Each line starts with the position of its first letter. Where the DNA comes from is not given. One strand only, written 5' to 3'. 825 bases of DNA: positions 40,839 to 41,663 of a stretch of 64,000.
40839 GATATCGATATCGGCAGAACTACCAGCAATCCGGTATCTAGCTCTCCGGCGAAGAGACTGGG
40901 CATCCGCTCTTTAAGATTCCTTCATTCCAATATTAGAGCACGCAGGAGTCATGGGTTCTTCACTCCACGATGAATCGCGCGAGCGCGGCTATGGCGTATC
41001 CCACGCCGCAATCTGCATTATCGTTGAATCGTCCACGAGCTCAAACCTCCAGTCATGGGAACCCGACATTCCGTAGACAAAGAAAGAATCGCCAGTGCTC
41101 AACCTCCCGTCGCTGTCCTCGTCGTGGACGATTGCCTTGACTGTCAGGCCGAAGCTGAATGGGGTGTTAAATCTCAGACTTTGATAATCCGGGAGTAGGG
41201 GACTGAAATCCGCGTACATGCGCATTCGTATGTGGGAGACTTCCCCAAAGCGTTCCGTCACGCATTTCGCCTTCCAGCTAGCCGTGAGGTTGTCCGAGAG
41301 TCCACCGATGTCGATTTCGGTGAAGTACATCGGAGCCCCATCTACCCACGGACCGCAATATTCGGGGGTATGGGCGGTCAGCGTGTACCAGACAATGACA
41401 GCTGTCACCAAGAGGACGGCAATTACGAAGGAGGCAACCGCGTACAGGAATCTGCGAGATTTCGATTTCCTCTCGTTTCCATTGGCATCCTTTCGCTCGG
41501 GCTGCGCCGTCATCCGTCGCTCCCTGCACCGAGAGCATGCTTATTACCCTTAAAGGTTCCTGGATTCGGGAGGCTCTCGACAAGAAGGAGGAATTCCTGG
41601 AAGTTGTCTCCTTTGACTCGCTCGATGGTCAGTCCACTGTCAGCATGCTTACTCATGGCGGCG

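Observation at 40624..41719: Duplicated GNAT promoter plus 5' coding segment with apparent promoter capture by an inserted gene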

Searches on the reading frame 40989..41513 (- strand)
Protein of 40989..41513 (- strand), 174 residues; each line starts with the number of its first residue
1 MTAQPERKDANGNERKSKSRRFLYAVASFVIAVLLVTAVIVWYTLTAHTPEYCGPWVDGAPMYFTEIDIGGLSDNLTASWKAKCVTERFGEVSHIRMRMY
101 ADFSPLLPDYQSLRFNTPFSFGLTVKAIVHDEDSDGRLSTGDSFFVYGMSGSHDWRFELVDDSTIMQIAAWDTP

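Call 9: search_protein_families(library=pfam, proteins=[window:40989-41513:-], max_evalue=0.01)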
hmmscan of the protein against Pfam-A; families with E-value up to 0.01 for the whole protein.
window:40989-41513:- (174 aa): 0 families

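Call 11: find_encoding_contigs(protein=window:40989-41513:-, flank=10000, max_places=10)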
Protein window:40989-41513:- (174 aa): 4 contigs read that carry it; 4 places shown.
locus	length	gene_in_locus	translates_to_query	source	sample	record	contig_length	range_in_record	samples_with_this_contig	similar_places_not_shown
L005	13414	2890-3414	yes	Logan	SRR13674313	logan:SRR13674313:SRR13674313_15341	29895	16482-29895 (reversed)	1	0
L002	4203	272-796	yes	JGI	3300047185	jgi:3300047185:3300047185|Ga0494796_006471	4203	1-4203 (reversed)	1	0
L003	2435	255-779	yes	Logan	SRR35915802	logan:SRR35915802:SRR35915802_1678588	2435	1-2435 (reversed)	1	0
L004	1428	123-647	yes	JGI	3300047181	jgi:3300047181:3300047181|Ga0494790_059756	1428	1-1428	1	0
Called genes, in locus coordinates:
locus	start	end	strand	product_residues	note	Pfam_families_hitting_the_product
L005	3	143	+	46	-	?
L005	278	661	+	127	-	-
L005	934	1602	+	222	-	PF01909:NTP_transf_2, PF18765:Polbeta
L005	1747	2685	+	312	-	PF02661:Fic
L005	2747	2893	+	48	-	-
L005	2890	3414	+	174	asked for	-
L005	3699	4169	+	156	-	PF00583:Acetyltransf_1, PF13673:Acetyltransf_10, PF13508:Acetyltransf_7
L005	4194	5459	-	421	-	PF00999:Na_H_Exchanger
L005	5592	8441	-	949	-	-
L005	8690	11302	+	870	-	PF18998:Flg_new_2 (faint)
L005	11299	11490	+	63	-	-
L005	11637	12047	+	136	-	-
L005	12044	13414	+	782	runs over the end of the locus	PF05048:NosD, PF13229:Beta_helix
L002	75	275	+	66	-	-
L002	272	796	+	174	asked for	-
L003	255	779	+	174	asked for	-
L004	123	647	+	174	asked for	-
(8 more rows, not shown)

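Call 12: find_homologous_proteins(query=window:40989-41513:-)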
Query window:40989-41513:- (174 aa): 2 proteins with E <= 0.001 among 45 candidates.
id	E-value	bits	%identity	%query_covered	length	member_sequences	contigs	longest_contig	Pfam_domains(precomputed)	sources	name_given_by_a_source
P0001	3.7e-115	400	100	100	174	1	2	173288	-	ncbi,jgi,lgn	jgi:hypothetical protein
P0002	8.0e-55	203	57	95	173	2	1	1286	-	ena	-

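Call 18: find_encoding_contigs(protein=P0002, flank=8000, max_places=3)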
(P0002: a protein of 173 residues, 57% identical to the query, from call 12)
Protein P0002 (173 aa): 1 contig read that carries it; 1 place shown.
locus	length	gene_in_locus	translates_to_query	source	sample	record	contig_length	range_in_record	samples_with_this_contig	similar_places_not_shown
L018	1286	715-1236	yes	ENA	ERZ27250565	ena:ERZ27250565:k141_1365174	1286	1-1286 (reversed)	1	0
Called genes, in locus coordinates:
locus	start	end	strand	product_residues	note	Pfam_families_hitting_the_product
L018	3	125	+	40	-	?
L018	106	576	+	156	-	PF00583:Acetyltransf_1, PF13673:Acetyltransf_10, PF13508:Acetyltransf_7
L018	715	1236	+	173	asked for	-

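Call 26: find_related_loci(query=A3, collection=genome_contigs, flank=10000)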
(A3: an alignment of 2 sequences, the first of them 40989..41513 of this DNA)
Query A3 (174 aa) in genome_contigs; peptide patterns used: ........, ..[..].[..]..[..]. (x = any residue, [..] = any of these).
23 stretches matched a pattern, but none encodes a relative of the query by tblastn (E <= 1e-3).

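Call 29: predict_structure(alignment_id=A3)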
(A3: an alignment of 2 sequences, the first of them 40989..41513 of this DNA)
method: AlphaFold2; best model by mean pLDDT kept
length: 174 residues; sequences in the alignment: 2
mean_pLDDT: 50.3   pTM: 0.31
mean pLDDT of the five models: 50.3, 45.2, 45.1, 41.0, 40.9
residues with pLDDT >= 90: 12; 70-90: 13; 50-70: 43; < 50: 106
segments of 3 or more residues with pLDDT < 50: 1-7, 85-174
pLDDT, mean of each block of 10 residues (from residue 1): 46 56 83 93 65 55 53 53 47 41 47 40 39 39 35 37 32 34
secondary structure, 60 per line:
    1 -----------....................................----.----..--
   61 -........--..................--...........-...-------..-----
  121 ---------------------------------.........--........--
elements in order: H12-47 E62-69 E72-89 E92-102 E154-162 E165-172

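Call 32: search_protein_representatives(protein=window:40989-41513:-)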
Query: 174 residues. Proteins with E-value up to 0.001 (for the whole library): 30; up to 1e-10: 14; up to 1e-30: 2. The best 30 are listed.
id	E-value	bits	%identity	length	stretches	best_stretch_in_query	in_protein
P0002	2.6e-55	203.3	57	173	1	12-174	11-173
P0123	2.9e-39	151.1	32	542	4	20-173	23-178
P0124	7.1e-27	110.7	33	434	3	62-174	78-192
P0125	2.3e-20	89.5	32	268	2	24-174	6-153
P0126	2.4e-20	89.4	33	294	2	31-173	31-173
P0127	7.8e-19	84.5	35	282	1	17-174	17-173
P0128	1.4e-15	73.9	37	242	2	70-173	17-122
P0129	1.6e-15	73.7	38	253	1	32-172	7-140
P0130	8.0e-13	65.0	33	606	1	17-172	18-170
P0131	4.0e-12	62.7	35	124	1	60-174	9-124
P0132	4.2e-12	62.6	35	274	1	30-171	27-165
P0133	5.5e-12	62.2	29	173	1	23-174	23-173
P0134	2.6e-11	60.0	34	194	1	24-174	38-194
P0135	8.4e-11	58.4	31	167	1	25-174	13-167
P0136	1.4e-10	57.6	32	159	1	30-165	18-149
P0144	2.0e-07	47.3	32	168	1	31-172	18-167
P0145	2.7e-07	47.0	35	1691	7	95-125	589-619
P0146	3.7e-07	46.5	32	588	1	27-162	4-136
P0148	1.1e-05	41.8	38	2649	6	46-114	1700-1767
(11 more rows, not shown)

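Call 34: search_protein_families(library=pfam, proteins=[P0123, P0124, P0125, P0126, P0127, P0130, P0145, P0148, P0146], max_evalue=0.01)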
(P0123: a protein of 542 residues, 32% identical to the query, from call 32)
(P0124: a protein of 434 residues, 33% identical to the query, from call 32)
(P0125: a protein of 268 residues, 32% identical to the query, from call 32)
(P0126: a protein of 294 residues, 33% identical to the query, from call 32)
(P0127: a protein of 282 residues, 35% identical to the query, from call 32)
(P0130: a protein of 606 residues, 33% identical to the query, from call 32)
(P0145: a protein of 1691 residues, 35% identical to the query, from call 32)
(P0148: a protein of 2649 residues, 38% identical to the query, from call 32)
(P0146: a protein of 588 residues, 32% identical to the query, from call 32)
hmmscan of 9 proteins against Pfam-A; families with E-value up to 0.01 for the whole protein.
P0123 (542 aa): 0 families

P0124 (434 aa): 0 families

P0125 (268 aa): 0 families

P0126 (294 aa): 0 families

P0127 (282 aa): 0 families

P0130 (606 aa): 0 families

P0145 (1691 aa): 3 families
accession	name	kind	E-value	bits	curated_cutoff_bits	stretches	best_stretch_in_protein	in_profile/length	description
PF12559.13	Inhibitor_I10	-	4.5e-09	36.8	21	0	59-82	38-59/63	Serine endopeptidase inhibitors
PF23516.1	YthB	-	5.7e-05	23.6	27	0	241-257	14-30/32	YthB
PF13680.12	DUF4152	-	0.004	17.1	27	0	238-274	176-212/225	Protein of unknown function (DUF4152)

P0148 (2649 aa): 3 families
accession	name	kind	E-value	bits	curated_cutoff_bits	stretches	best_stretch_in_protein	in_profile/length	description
PF22625.2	ECR1_N_2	-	1.5e-64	214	27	2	1357-1377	21-43/51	Exosome RNA binding protein RRP4 N-terminal domain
PF21922.1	PBP_dimer_2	-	1.4e-05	25.7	27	0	1711-1744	27-60/83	Penicillin binding protein A dimerisation domain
PF08655.15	DASH_Ask1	-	4e-05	23.9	20.7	0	1734-1768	8-42/64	DASH complex subunit Ask1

P0146 (588 aa): 0 families

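Call 35: find_related_loci(query=A3, collection=metagenome_contigs, flank=10000)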
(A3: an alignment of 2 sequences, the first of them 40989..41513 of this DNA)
Query A3 (174 aa) in metagenome_contigs; peptide patterns used: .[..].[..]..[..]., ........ (x = any residue, [..] = any of these).
109 stretches matched a pattern; 1 encode a relative of the query (tblastn E <= 1e-3); 1 distinct loci.
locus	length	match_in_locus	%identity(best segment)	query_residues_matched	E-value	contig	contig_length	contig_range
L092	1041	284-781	57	9-174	4e-67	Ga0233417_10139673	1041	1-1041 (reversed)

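Call 40: search_solved_structures(query=A4, max_evalue=1)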
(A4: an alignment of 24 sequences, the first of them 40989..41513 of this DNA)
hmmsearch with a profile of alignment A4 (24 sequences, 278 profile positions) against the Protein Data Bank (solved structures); distinct sequences matched with E-value up to 1: 1.
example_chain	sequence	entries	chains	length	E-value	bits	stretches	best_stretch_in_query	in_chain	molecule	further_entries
8fj5_A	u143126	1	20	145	0.1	15.2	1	13-56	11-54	Pilin_N domain-containing protein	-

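Call 41: search_protein_families(library=ncbifam, proteins=[window:40989-41513:-, P0144, P0135], max_evalue=0.01)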
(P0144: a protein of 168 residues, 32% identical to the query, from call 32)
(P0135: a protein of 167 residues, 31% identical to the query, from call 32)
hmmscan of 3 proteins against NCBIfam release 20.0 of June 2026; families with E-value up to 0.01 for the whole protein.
window:40989-41513:- (174 aa): 1 family
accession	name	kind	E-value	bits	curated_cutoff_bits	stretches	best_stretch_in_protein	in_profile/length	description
NF038072.1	IcmL_DotI_only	equivalog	0.0097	15.3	175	0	17-89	15-86/200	type IVB secretion system apparatus protein IcmL/DotI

P0144 (168 aa): 2 families
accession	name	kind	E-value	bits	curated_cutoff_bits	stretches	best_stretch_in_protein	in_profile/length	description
TIGR02537.2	arch_flag_Nterm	domain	8.8e-13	47.5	20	1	12-40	3-31/33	archaellin/type IV pilin N-terminal domain-containing protein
NF046073.1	UpsA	equivalog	6e-07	29.7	130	1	12-116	2-97/136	pilin subunit UpsA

P0135 (167 aa): 0 families

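Call 44: predict_structure(alignment_id=A4)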
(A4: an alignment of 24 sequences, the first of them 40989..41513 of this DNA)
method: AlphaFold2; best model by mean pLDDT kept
length: 174 residues; sequences in the alignment: 24
mean_pLDDT: 89.6   pTM: 0.71
mean pLDDT of the five models: 89.6, 89.2, 88.3, 87.6, 87.5
residues with pLDDT >= 90: 120; 70-90: 29; 50-70: 25; < 50: 0
segments of 3 or more residues with pLDDT < 50: none
pLDDT, mean of each block of 10 residues (from residue 1): 66 75 95 98 80 69 95 97 82 93 98 97 97 92 97 97 93 95
secondary structure, 60 per line:
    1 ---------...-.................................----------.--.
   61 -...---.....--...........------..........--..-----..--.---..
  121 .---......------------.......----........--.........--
elements in order: H14-46 E62-64 E68-72 E75-85 E95-101 E119-121 E125-130 E143-149 E154-161 E164-172
